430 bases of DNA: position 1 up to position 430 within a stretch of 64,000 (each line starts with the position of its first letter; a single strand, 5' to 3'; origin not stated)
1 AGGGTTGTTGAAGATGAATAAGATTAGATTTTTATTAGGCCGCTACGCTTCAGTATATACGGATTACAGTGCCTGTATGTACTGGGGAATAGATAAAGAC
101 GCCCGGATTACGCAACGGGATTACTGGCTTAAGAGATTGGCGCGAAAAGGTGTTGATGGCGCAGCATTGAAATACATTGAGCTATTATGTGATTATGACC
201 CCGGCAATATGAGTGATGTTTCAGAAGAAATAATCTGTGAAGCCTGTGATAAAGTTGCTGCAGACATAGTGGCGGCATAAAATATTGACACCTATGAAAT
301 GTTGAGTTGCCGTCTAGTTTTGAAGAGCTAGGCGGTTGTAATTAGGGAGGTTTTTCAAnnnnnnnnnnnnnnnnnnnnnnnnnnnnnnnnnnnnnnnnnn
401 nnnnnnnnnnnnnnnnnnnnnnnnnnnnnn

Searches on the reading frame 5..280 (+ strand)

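Call 53: search_protein_families(library=pfam, alignment_id=A4, max_evalue=0.0001)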
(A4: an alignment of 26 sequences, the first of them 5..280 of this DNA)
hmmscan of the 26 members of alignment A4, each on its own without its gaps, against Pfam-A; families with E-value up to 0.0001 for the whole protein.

A. member 1, window:5-280:+ (91 aa): 0 families

B. families by the number of members that match (of 26 scanned): 5 families
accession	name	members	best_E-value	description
PF01725.21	Ham1p_like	1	1.6e-47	Ham1 family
PF18143.6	HAD_SAK_2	1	6.7e-25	HAD domain in Swiss Army Knife RNA repair proteins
PF24203.1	Phage_ProQ_C_like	1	5.3e-22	Phage ProQ C-terminal-like domain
PF02146.23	SIR2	1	2.8e-16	Sir2 family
PF13274.11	SocA_Panacea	1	2.4e-12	Antitoxin SocA-like, Panacea domain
